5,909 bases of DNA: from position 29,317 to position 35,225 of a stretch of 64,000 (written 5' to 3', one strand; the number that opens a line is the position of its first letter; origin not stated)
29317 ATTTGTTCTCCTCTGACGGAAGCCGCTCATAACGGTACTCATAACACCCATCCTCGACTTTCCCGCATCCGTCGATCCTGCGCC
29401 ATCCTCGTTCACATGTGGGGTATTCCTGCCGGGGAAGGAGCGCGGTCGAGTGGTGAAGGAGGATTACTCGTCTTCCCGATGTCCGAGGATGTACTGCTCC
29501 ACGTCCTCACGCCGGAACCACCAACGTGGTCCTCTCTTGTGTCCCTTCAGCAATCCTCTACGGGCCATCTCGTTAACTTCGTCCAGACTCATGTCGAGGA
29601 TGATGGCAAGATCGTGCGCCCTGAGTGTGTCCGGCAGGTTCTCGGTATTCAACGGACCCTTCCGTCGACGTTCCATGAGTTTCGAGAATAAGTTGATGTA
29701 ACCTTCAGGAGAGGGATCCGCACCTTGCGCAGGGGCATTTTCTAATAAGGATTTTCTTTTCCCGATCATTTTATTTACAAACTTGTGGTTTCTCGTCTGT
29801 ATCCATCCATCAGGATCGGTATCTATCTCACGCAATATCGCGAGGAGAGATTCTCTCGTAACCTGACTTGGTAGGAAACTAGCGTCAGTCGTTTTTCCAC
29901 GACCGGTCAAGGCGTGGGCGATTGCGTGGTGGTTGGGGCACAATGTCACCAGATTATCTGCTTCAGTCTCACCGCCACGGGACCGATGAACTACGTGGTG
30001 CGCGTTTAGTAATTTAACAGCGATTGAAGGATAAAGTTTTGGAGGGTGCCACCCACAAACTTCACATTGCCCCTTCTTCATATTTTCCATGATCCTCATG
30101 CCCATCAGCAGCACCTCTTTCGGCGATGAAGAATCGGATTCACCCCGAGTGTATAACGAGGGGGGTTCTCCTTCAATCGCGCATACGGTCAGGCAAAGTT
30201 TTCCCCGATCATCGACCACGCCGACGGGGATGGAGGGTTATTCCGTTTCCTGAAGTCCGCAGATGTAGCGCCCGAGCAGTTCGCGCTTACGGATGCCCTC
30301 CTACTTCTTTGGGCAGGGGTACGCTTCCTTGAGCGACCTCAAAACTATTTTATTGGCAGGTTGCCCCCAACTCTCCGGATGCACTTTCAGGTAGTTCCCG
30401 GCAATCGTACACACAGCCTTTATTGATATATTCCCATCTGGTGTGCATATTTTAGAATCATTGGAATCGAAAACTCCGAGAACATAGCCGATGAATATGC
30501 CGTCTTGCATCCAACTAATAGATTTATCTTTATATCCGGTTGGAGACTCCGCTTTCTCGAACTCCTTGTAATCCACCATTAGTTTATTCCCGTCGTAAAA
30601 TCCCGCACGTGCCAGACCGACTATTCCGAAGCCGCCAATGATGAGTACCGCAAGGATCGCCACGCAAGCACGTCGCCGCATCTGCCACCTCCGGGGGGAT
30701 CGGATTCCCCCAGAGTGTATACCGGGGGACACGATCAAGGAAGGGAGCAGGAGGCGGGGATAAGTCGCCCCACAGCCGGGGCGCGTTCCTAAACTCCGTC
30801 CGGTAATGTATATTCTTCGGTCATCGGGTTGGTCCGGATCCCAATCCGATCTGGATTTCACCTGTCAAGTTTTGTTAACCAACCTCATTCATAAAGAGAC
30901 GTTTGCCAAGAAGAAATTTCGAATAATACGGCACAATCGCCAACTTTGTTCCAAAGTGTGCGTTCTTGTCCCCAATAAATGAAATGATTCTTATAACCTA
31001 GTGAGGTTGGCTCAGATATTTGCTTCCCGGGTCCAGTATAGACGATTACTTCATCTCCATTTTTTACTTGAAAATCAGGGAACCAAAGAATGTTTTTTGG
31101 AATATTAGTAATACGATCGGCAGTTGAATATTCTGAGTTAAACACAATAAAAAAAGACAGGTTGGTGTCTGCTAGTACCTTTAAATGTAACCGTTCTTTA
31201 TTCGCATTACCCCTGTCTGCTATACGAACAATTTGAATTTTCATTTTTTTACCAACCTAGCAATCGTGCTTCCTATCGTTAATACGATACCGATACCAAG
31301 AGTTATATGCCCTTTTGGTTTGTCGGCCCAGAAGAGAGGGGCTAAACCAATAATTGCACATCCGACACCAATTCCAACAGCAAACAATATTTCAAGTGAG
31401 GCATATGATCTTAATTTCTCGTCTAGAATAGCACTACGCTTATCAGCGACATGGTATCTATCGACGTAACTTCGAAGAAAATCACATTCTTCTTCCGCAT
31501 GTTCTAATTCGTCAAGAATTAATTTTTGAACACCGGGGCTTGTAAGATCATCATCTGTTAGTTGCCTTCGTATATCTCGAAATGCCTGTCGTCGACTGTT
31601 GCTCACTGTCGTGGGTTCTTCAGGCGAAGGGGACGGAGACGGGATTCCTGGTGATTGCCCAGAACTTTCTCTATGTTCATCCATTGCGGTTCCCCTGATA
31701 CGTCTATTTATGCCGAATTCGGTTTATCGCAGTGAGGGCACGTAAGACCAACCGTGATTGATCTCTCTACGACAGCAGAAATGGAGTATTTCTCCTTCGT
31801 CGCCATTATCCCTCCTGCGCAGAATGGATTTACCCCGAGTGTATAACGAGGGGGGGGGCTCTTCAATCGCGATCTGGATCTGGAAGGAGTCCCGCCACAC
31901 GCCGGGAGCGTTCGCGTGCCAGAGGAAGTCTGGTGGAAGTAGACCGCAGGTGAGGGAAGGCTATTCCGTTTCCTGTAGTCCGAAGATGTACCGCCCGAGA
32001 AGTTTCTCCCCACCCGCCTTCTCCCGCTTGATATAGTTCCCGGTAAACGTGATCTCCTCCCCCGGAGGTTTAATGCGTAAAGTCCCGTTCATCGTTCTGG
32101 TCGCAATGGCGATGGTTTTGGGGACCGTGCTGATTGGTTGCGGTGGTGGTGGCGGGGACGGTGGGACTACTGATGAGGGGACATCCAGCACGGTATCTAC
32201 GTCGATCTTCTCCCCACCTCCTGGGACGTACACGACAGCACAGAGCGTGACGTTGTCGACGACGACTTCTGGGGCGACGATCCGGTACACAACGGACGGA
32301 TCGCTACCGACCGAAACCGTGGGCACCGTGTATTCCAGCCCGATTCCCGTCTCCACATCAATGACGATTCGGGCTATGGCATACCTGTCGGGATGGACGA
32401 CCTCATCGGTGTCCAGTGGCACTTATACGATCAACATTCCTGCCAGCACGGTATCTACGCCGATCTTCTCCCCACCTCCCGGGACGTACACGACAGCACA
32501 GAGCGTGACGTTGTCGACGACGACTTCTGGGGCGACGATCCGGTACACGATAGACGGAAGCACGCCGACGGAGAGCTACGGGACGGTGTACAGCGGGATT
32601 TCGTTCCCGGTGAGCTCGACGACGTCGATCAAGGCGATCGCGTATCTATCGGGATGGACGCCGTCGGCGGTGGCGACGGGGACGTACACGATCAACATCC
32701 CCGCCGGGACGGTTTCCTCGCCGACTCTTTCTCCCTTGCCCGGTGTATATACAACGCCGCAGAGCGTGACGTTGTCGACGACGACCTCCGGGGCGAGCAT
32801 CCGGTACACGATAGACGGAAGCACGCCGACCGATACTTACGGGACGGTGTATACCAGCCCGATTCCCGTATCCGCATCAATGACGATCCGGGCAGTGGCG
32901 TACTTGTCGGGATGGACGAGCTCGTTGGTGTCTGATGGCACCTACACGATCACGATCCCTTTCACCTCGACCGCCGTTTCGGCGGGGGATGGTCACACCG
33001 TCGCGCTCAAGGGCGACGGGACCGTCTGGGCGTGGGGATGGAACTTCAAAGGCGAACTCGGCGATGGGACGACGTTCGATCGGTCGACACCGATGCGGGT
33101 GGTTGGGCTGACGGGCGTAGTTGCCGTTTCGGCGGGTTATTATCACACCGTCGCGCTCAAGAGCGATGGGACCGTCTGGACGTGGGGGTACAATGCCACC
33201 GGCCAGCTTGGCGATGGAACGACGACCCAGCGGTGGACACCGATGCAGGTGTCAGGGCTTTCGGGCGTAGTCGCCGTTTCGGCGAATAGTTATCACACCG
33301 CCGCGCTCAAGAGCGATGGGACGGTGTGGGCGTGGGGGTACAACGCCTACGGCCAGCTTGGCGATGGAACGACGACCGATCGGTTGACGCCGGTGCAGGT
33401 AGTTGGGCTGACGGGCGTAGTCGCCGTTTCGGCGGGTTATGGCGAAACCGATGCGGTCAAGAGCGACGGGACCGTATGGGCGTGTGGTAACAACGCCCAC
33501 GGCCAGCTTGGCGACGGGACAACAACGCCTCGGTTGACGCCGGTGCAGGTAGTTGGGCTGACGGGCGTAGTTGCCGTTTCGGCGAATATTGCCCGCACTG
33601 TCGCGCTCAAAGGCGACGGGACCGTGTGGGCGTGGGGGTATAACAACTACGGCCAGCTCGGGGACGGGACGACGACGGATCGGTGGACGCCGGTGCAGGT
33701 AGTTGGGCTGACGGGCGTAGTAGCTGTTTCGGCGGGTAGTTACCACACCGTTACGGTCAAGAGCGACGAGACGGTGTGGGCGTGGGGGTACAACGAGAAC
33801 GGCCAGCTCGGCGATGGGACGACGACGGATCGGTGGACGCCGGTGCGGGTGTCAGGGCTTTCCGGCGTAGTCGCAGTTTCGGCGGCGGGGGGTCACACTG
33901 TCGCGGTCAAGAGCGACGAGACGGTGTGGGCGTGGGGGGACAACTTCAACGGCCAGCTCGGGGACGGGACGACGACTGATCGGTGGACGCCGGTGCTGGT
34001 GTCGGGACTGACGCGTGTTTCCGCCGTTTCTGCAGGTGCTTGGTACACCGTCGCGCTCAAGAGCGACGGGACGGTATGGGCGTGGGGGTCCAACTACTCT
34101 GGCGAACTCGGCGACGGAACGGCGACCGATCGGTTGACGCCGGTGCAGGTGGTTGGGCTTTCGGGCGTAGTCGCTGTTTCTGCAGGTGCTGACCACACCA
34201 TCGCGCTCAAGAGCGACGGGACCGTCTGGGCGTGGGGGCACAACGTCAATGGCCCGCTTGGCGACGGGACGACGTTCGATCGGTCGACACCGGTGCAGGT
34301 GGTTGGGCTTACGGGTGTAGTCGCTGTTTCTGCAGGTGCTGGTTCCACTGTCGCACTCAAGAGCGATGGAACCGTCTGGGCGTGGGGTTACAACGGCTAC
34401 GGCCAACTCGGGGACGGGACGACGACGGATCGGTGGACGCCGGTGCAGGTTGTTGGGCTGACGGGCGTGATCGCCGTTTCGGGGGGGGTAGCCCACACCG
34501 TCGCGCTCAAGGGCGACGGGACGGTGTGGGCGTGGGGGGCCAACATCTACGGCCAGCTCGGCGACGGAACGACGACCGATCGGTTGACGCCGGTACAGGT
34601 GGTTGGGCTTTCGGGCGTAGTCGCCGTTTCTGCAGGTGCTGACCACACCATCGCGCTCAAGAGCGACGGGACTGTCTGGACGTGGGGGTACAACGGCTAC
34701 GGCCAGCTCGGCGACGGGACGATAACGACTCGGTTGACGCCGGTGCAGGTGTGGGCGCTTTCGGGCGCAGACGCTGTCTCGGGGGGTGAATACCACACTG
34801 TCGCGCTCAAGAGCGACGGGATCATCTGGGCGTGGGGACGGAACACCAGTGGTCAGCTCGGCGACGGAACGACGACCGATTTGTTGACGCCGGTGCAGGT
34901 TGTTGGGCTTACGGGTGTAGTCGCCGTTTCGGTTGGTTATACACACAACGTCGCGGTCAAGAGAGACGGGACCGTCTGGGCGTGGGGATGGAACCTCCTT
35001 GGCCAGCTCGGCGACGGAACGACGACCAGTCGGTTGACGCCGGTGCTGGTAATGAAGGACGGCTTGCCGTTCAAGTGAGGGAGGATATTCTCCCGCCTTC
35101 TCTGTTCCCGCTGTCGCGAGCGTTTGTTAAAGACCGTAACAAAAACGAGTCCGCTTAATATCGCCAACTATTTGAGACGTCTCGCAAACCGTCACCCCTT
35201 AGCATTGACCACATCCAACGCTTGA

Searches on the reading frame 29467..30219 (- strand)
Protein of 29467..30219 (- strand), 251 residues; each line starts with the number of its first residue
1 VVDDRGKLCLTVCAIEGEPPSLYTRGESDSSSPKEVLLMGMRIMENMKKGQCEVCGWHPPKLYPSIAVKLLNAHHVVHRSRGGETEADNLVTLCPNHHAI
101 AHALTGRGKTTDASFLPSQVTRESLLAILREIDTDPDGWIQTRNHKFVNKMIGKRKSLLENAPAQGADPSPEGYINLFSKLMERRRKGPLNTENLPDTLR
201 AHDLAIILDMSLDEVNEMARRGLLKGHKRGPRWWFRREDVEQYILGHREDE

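Call 89: search_protein_families(library=pfam, proteins=[window:29467-30219:-], max_evalue=0.001)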
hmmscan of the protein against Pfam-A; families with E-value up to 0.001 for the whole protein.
window:29467-30219:- (251 aa): 2 families
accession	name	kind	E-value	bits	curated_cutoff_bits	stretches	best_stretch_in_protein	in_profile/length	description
PF01844.29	HNH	-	7.2e-08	32.9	21.4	1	52-101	1-44/47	HNH endonuclease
PF12728.13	HTH_17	-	5.9e-06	26.9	27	1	203-246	6-49/51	Helix-turn-helix domain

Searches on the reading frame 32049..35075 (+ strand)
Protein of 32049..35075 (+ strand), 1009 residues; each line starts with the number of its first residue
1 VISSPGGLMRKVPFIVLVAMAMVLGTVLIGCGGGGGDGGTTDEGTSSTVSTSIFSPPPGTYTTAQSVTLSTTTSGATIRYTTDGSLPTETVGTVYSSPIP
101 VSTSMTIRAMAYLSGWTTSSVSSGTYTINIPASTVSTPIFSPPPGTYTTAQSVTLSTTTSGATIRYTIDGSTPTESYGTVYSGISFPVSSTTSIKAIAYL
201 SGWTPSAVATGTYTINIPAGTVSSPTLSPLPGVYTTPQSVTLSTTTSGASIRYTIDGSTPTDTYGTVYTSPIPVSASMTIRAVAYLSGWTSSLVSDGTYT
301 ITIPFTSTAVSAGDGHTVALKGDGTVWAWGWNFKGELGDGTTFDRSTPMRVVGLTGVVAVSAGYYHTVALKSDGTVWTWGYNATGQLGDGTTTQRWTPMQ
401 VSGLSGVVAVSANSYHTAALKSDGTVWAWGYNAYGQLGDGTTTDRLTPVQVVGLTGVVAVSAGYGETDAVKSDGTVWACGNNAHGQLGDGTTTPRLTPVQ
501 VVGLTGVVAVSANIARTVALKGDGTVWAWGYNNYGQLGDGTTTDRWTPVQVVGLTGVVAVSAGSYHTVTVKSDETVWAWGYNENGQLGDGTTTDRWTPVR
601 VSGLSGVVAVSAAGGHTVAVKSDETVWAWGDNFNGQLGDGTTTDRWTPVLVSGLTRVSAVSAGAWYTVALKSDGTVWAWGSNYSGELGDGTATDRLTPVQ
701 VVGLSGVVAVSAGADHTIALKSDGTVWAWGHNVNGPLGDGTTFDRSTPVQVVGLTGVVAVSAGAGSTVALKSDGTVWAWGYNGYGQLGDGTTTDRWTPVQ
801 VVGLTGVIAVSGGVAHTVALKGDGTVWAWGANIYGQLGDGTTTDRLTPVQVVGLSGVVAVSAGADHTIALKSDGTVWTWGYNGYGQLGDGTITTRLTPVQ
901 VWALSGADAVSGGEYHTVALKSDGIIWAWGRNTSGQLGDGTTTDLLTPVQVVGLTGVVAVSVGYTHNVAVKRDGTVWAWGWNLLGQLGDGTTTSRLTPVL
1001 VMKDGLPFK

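Call 89: search_protein_families(library=pfam, proteins=[window:32049-35075:+], max_evalue=0.001)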
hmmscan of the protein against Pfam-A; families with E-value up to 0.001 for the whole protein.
window:32049-35075:+ (1009 aa): 7 families
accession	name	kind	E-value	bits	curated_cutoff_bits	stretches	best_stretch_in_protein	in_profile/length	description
PF25390.1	WD40_RLD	-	1.4e-190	633.7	150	3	308-612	34-356/363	RCC1-like domain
PF00415.24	RCC1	-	5.8e-183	593.9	21.7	14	823-870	1-50/50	Regulator of chromosome condensation (RCC1) repeat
PF13540.12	RCC1_2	-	4.5e-132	427.5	22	14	857-886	1-30/30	Regulator of chromosome condensation (RCC1) repeat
PF13290.12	CHB_HEX_C_1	-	3.3e-53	177.9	22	3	56-122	1-66/67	Chitobiase/beta-hexosaminidase C-terminal domain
PF13287.12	Fn3_assoc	-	3.3e-39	133.2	23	3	67-126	1-59/59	Fn3 associated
PF25384.1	Alsin_RLD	-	1.8e-38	133.4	100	2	329-392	247-312/405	Alsin RCC1-like domain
PF03174.19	CHB_HEX_C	-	2.6e-09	37.3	23.6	0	56-111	15-67/76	Chitobiase/beta-hexosaminidase C-terminal domain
